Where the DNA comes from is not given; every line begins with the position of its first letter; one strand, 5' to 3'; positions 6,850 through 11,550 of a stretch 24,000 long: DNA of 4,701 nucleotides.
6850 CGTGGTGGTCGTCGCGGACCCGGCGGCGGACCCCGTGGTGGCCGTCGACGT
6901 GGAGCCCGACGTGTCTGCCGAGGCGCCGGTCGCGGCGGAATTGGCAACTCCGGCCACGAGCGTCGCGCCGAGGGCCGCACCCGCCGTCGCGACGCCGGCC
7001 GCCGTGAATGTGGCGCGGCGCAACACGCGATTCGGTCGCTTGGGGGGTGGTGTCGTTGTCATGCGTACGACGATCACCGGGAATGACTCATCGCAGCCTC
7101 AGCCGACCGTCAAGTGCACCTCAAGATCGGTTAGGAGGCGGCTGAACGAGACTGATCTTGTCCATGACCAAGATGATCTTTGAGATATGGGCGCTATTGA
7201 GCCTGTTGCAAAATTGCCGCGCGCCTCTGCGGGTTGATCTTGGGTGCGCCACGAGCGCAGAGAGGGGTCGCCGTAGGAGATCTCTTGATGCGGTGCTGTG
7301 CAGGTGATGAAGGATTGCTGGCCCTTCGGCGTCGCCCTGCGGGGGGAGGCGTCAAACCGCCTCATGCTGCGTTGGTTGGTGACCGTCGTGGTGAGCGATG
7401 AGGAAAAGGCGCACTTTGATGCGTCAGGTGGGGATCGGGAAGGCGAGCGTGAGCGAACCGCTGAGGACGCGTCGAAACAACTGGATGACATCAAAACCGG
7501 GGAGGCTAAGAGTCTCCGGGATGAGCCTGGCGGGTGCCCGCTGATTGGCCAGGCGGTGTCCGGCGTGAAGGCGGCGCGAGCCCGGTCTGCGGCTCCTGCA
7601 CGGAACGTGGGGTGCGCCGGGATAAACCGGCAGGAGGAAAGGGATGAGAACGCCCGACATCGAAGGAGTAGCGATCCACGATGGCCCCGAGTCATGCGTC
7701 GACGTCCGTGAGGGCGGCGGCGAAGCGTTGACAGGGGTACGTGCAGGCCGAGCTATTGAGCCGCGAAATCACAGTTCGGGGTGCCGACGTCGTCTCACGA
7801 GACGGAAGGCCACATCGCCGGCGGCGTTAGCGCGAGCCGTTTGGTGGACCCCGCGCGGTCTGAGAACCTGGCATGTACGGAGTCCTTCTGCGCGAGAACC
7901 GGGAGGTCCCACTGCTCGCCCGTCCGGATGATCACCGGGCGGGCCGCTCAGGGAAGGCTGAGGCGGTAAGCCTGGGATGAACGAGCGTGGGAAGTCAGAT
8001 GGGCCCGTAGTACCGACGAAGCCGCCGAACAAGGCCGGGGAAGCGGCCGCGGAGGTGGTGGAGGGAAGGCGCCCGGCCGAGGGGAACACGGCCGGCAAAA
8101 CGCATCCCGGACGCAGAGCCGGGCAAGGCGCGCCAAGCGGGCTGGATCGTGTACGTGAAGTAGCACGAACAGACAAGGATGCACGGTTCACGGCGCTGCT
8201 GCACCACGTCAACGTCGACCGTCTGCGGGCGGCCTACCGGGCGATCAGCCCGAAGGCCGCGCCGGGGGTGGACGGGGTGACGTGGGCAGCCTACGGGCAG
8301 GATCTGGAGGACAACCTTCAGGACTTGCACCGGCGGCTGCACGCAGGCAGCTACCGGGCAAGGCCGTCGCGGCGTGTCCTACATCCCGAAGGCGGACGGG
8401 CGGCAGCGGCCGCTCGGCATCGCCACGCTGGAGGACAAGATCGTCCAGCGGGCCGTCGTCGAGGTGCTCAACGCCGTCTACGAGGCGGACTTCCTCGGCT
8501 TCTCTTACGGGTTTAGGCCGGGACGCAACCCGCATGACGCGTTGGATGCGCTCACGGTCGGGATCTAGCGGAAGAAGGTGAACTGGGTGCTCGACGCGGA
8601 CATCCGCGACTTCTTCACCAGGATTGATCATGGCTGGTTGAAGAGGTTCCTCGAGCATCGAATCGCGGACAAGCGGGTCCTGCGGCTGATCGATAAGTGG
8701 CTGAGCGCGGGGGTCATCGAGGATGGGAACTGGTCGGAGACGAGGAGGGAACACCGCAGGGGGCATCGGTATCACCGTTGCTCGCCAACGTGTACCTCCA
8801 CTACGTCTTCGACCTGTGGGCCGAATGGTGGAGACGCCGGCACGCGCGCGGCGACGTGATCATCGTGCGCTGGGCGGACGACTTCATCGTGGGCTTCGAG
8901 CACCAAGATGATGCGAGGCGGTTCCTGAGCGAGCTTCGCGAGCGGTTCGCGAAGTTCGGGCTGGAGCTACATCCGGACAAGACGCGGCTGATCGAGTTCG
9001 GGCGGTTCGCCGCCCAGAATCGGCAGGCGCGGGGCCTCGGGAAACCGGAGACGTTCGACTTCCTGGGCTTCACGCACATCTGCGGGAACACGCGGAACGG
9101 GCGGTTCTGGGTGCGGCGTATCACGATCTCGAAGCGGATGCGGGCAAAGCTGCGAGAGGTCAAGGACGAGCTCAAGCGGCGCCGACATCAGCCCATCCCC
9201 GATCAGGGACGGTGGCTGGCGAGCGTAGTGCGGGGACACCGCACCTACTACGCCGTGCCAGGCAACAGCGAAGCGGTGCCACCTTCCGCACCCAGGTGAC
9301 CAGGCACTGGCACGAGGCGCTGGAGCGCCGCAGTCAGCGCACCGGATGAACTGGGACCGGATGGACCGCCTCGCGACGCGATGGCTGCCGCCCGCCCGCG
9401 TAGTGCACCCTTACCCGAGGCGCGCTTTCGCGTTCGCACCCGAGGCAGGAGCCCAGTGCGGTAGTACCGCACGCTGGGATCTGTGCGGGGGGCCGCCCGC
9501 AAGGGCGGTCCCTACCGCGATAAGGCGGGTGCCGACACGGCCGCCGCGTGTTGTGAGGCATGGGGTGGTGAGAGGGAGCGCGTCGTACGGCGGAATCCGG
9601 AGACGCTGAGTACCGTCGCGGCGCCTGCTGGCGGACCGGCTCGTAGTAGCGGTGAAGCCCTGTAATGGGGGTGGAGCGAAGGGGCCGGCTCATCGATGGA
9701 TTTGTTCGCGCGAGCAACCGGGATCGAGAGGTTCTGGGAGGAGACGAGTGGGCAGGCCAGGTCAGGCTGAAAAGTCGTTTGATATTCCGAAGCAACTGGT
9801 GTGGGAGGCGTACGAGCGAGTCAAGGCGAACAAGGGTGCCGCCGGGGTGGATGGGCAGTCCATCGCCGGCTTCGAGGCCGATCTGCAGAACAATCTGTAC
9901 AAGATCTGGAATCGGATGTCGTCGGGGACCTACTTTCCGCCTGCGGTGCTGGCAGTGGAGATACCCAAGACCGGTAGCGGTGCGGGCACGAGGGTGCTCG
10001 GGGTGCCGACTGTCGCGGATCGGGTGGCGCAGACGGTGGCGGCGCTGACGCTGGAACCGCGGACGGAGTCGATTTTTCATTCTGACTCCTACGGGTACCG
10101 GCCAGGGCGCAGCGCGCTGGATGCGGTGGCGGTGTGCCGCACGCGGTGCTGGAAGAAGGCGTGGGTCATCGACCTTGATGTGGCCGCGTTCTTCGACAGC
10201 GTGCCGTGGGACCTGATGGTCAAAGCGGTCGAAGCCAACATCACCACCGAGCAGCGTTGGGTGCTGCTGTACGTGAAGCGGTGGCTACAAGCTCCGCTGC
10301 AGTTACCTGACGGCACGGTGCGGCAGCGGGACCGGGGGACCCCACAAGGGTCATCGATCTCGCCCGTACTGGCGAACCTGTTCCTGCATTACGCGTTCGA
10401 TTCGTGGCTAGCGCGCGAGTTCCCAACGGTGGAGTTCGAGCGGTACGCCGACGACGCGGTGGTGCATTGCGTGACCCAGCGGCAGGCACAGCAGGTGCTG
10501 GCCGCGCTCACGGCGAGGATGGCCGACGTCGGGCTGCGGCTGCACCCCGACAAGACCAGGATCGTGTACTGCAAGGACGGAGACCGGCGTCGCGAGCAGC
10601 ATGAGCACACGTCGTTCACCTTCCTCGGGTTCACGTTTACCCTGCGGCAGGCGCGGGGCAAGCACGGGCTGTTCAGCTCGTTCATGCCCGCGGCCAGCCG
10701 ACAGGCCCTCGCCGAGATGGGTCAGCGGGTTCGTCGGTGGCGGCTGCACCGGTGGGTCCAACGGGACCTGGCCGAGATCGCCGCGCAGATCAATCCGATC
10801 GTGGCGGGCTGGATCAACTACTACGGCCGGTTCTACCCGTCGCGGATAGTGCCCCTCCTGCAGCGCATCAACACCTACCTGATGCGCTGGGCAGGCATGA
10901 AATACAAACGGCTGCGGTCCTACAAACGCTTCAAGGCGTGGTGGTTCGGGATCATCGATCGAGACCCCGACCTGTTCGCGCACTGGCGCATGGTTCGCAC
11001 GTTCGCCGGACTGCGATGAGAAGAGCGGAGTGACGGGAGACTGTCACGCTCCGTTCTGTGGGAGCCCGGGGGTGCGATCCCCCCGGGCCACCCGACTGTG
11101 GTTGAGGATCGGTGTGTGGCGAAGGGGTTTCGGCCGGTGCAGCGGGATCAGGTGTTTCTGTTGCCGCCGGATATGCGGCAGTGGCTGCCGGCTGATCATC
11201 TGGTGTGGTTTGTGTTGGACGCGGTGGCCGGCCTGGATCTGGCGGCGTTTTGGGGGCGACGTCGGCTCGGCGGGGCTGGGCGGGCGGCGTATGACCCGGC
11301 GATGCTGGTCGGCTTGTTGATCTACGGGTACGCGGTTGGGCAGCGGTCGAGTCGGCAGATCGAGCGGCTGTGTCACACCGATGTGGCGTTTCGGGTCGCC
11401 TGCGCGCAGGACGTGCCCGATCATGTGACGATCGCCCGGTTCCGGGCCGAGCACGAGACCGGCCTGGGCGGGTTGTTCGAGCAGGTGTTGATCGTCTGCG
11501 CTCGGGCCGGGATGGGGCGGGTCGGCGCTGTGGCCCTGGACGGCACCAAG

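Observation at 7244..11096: Apparent nested group II introns (twintron) in an actinobacterial-type genome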

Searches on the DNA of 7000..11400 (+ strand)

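Call 4: search_rna_families(source=window, start=7000, end=11400, threshold=evalue, max_evalue=1, show_alignments=6)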
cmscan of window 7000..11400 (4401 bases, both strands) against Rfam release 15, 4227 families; matches with E-value up to 1: 6.
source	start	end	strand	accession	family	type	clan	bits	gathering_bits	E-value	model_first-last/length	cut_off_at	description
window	7647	7868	+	RF02005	group-II-D1D4-6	Intron;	CL00102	190.8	49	3.5e-57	1-225/225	no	Group II catalytic intron D1-D4-6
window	7309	7429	+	RF01999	group-II-D1D4-2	Intron;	CL00102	99.8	36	1.8e-20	1-118/118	no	Group II catalytic intron D1-D4-2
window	11021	11096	+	RF00029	Intron_gpII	Intron;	-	55.2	40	2.9e-09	1-77/77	no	Group II catalytic intron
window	11020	11059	+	RF04357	Plastid-ndhA-ndhB-2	Intron;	CL00155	38.4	53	3.5e-06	1-41/41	no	Plastid-ndhA-ndhB-2 group II-D5 intron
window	9447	9521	+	RF00029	Intron_gpII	Intron;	-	35.9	40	0.00016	1-77/77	no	Group II catalytic intron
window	8907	8981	+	RF03577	mir-9193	Gene; miRNA;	-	23.2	55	0.81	1-74/74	no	mir-9193 microRNA precursor family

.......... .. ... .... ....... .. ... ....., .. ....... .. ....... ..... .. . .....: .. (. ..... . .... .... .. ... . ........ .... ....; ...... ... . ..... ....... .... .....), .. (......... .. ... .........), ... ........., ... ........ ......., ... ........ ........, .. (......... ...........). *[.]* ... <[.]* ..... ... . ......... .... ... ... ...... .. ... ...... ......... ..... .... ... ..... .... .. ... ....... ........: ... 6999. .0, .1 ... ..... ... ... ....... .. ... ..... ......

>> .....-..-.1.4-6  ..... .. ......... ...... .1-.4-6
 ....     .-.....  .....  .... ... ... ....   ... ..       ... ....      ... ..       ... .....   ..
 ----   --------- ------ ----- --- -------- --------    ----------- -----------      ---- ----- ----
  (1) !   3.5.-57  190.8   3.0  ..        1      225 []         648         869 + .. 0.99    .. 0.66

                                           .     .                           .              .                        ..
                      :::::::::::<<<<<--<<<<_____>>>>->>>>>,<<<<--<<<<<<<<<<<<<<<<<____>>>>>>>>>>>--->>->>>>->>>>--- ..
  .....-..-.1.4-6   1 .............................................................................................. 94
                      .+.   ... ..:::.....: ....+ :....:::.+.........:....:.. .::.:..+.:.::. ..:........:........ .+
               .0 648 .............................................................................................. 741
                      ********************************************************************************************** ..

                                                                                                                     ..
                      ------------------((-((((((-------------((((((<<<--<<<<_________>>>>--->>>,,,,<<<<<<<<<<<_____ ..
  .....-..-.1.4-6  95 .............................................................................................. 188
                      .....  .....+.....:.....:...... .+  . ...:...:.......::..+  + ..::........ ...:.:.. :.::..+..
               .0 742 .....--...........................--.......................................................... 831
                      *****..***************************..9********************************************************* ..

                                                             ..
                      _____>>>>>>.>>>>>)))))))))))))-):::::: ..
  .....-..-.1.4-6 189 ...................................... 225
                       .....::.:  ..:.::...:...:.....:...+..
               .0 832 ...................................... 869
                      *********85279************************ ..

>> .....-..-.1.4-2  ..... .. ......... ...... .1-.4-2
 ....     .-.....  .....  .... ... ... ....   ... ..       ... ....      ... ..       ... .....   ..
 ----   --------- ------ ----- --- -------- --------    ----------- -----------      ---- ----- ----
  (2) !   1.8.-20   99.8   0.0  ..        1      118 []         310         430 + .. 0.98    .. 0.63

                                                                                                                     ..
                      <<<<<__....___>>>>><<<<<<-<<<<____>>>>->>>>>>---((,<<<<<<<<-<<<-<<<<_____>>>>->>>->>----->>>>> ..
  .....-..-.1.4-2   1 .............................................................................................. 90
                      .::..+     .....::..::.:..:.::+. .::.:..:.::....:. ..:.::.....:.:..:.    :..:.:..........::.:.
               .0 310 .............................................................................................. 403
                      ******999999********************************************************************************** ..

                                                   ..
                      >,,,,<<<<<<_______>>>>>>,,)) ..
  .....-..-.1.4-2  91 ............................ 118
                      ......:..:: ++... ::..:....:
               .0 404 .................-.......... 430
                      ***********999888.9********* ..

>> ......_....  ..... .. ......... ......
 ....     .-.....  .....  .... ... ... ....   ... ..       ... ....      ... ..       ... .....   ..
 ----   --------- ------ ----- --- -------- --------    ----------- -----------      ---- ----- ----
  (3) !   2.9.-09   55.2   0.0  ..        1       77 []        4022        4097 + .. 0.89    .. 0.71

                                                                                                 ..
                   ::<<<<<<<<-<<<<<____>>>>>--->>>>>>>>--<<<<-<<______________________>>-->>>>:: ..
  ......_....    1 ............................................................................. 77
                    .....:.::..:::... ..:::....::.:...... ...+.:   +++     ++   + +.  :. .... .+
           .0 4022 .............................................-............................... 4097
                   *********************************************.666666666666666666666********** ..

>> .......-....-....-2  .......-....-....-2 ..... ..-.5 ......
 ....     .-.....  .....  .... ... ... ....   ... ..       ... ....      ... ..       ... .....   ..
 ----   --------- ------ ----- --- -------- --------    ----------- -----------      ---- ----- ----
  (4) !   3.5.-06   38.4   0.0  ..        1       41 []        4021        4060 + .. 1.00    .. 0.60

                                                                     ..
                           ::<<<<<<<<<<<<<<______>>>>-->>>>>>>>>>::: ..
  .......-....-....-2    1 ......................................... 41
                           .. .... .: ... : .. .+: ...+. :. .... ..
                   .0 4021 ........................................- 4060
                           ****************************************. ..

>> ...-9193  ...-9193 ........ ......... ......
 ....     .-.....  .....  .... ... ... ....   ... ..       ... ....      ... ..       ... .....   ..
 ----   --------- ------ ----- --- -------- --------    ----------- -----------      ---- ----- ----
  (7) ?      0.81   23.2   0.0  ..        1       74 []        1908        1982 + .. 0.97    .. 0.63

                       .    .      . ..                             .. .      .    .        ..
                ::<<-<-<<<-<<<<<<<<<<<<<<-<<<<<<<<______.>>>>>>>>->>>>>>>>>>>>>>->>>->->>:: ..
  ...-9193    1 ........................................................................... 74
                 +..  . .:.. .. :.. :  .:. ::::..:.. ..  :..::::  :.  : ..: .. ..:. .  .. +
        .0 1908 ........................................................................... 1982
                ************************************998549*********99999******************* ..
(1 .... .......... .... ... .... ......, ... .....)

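Call 10: search_rna_families(sources=[L001, L041, L057, L002], threshold=evalue, max_evalue=0.01)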
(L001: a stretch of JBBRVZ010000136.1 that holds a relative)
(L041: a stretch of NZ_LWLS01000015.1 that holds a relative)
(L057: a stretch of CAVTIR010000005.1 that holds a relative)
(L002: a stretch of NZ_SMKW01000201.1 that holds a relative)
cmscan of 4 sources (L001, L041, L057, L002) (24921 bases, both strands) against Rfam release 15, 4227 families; matches with E-value up to 0.01: 12.
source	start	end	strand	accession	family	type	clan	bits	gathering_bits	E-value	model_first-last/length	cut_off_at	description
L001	1608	1828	+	RF02005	group-II-D1D4-6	Intron;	CL00102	188.4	49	1.2e-55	1-225/225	no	Group II catalytic intron D1-D4-6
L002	72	191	+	RF01999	group-II-D1D4-2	Intron;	CL00102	102.2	36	2.7e-20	1-118/118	no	Group II catalytic intron D1-D4-2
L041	1001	1117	+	RF01999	group-II-D1D4-2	Intron;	CL00102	102.1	36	2.8e-20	1-118/118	no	Group II catalytic intron D1-D4-2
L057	1743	1863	+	RF01999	group-II-D1D4-2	Intron;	CL00102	93.6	36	3.4e-18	1-118/118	no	Group II catalytic intron D1-D4-2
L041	1761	1881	+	RF01999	group-II-D1D4-2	Intron;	CL00102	91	36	1.4e-17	1-118/118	no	Group II catalytic intron D1-D4-2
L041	3537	3612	+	RF00029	Intron_gpII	Intron;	-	57.6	40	4.2e-09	1-77/77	no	Group II catalytic intron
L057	5238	5313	+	RF00029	Intron_gpII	Intron;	-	56.9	40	6.1e-09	1-77/77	no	Group II catalytic intron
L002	1857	1932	+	RF00029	Intron_gpII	Intron;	-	52.5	40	7.2e-08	1-77/77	no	Group II catalytic intron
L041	7511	7617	+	RF00029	Intron_gpII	Intron;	-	49.5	40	4e-07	1-77/77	no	Group II catalytic intron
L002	1856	1895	+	RF04357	Plastid-ndhA-ndhB-2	Intron;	CL00155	34.3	53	0.0003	1-41/41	no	Plastid-ndhA-ndhB-2 group II-D5 intron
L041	3536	3575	+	RF04357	Plastid-ndhA-ndhB-2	Intron;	CL00155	31.6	53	0.0017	1-41/41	no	Plastid-ndhA-ndhB-2 group II-D5 intron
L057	5237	5276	+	RF04357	Plastid-ndhA-ndhB-2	Intron;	CL00155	30.8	53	0.0029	1-41/41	no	Plastid-ndhA-ndhB-2 group II-D5 intron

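Call 13: search_dna_similar(query=window:7612-9521:+, collection=plasmids, mode=distant, max_rows=25)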
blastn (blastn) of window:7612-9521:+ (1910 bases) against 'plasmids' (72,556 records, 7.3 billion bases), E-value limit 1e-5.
Records with a match: 4565; places in all: 5302; records where one place covers at least 80% of the query: 4140.
Best place of each record, by identity: 90-95% 1; 80-90% 20; 60-80% 4544.
By first word of the organism name: Klebsiella 3774; Escherichia 202; Enterobacter 148; Sinorhizobium 69; Citrobacter 51; Rhizobium 41; Bradyrhizobium 40; Salmonella 39; Raoultella 26; Ralstonia 25; and 38 more.
By predicted mobility (MOB-suite, as given by PLSDB): conjugative 2640; mobilizable 1054; non-mobilizable 871.
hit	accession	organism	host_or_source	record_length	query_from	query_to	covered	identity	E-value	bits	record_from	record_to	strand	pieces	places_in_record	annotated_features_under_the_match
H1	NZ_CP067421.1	Skermanella sp. TT6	Homo sapiens,single cell,skin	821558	3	1909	100%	69.7%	0e+0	757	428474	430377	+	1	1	ltrA: group II intron reverse transcriptase/maturase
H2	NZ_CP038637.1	Cupriavidus oxalaticus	whole organism,sewage sludge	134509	1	1909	100%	68.9%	5e-179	636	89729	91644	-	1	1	ltrA: group II intron reverse transcriptase/maturase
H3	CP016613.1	Ralstonia solanacearum FJAT-91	healthy tomato plant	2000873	1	1910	100%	68.6%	6e-165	589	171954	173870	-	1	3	group II intron reverse transcriptase/maturase | hypothetical protein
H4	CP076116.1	Ralstonia solanacearum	cell culture,wilting pepper (C. annuum) ...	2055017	1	1910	100%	68.6%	6e-165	589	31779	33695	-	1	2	ltrA: group II intron reverse transcriptase/maturase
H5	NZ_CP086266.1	Ralstonia sp. RS647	sunflower,cell culture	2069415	1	1910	100%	68.6%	6e-165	589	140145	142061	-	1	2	none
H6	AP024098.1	Ralstonia solanacearum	-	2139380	1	1910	100%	68.6%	6e-165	589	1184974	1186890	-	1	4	group II intron reverse transcriptase/maturase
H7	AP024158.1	Ralstonia solanacearum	Zingiber officinale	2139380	1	1910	100%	68.6%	6e-165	589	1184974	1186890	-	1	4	group II intron reverse transcriptase/maturase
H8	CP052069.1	Ralstonia solanacearum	tomato,cell culture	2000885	1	1910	100%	68.6%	6e-165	589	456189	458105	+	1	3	none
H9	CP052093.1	Ralstonia solanacearum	tomato,cell culture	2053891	1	1910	100%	68.6%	6e-165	589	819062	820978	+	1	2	none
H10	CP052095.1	Ralstonia solanacearum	tomato,cell culture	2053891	1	1910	100%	68.6%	6e-165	589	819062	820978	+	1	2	none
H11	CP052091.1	Ralstonia solanacearum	tomato,cell culture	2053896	1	1910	100%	68.6%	6e-165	589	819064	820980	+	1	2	none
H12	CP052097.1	Ralstonia solanacearum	tomato,cell culture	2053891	1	1910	100%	68.6%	6e-165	589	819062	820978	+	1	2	none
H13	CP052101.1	Ralstonia solanacearum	tomato,cell culture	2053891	1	1910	100%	68.6%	6e-165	589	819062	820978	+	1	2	none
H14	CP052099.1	Ralstonia solanacearum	tomato,cell culture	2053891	1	1910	100%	68.6%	6e-165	589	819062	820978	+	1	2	none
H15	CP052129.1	Ralstonia solanacearum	tomato,cell culture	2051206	1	1910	100%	68.6%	6e-165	589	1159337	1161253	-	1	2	ltrA: group II intron reverse transcriptase/maturase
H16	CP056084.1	Ralstonia solanacearum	cell clture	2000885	1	1910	100%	68.6%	6e-165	589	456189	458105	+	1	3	ltrA: group II intron reverse transcriptase/maturase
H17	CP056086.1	Ralstonia solanacearum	cell clture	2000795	1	1910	100%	68.6%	6e-165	589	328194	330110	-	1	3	ltrA: group II intron reverse transcriptase/maturase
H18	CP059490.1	Ralstonia solanacearum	Casuarina equisetifolia,plant ...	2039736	1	1910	100%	68.6%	6e-165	589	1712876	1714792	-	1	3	ltrA: group II intron reverse transcriptase/maturase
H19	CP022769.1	Ralstonia solanacearum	Solanum tuberosum,single cell,Potato ...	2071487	1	1910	100%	68.6%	3e-163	584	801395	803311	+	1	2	ltrA: group II intron reverse transcriptase/maturase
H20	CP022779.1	Ralstonia solanacearum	Solanum tuberosum,single cell,Potato ...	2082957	1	1910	100%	68.6%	3e-163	584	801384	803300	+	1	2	ltrA: group II intron reverse transcriptase/maturase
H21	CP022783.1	Ralstonia solanacearum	Solanum tuberosum,single cell,Potato ...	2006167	1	1910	100%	68.6%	3e-163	584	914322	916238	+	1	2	ltrA: group II intron reverse transcriptase/maturase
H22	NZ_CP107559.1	Methylocystis sp. MJC1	whole organism,Alpine Peat Bogs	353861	1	1909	100%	68.0%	2e-157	564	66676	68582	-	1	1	ltrA: group II intron reverse transcriptase/maturase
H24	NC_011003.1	Burkholderia cenocepacia J2315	-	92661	1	1909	100%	67.7%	3e-150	540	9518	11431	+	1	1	ltrA: group II intron reverse transcriptase/maturase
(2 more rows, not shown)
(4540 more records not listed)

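Call 15: get_annotated_region(hit=H1, flank=300)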
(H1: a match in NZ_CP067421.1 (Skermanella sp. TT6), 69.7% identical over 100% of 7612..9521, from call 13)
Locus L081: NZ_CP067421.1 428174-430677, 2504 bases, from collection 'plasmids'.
description: Skermanella sp. TT6 plasmid pTT6-1, complete sequence
organism: Skermanella sp. TT6 (NCBI taxid 2775420)
taxonomy: Bacteria; Pseudomonadota; Alphaproteobacteria; Rhodospirillales; Azospirillaceae; Skermanella; Skermanella sp. TT6
host: -; source: Homo sapiens,single cell,skin; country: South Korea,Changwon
typing (MOB-suite, as given by PLSDB): mobilizable; relaxase MOBP
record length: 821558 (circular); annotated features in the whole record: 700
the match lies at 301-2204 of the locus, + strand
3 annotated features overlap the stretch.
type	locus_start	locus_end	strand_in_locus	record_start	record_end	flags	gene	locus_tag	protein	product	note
CDS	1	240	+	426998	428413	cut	-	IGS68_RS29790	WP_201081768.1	replication initiation protein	GO:0006270 - DNA replication initiation [Evidence IEA]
CDS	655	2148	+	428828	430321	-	ltrA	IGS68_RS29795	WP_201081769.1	group II intron reverse transcriptase/maturase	GO:0000373 - Group II intron splicing [Evidence IEA]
CDS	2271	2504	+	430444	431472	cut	-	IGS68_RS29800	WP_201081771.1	IS110 family transposase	-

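Call 16: get_annotated_region(hit=H2, flank=300)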
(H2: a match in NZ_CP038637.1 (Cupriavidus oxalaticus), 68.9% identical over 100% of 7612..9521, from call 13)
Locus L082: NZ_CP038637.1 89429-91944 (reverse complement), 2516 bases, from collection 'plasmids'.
description: Cupriavidus oxalaticus strain X32 plasmid unnamed2, complete sequence
organism: Cupriavidus oxalaticus (NCBI taxid 96344)
taxonomy: Bacteria; Pseudomonadota; Betaproteobacteria; Burkholderiales; Burkholderiaceae; Cupriavidus; Cupriavidus oxalaticus
host: -; source: whole organism,sewage sludge; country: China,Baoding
typing (MOB-suite, as given by PLSDB): non-mobilizable
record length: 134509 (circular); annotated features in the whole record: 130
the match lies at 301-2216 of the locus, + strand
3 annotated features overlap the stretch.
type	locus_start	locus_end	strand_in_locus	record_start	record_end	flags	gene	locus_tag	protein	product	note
CDS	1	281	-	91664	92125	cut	-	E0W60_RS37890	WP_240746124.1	hypothetical protein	-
CDS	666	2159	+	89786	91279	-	ltrA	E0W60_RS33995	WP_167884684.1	group II intron reverse transcriptase/maturase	GO:0000373 - Group II intron splicing [Evidence IEA]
CDS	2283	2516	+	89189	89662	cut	-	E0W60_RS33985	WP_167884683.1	hypothetical protein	-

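Call 17: get_annotated_region(hit=H3, flank=300)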
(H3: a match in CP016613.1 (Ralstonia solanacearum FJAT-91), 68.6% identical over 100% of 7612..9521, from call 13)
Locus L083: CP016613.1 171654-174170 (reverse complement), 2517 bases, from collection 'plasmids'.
description: Ralstonia solanacearum FJAT-91 plasmid unnamed1, complete sequence
organism: Ralstonia solanacearum FJAT-91 (NCBI taxid 1130829)
taxonomy: Bacteria; Pseudomonadota; Betaproteobacteria; Burkholderiales; Burkholderiaceae; Ralstonia; Ralstonia solanacearum; Ralstonia solanacearum FJAT-91
host: -; source: healthy tomato plant; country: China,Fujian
typing (MOB-suite, as given by PLSDB): mobilizable; relaxase MOBP
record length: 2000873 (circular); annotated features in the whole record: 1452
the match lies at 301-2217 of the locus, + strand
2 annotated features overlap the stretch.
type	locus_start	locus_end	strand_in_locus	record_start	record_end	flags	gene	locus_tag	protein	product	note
CDS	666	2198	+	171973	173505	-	-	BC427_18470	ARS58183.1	group II intron reverse transcriptase/maturase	-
CDS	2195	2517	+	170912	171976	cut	-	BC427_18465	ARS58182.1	hypothetical protein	-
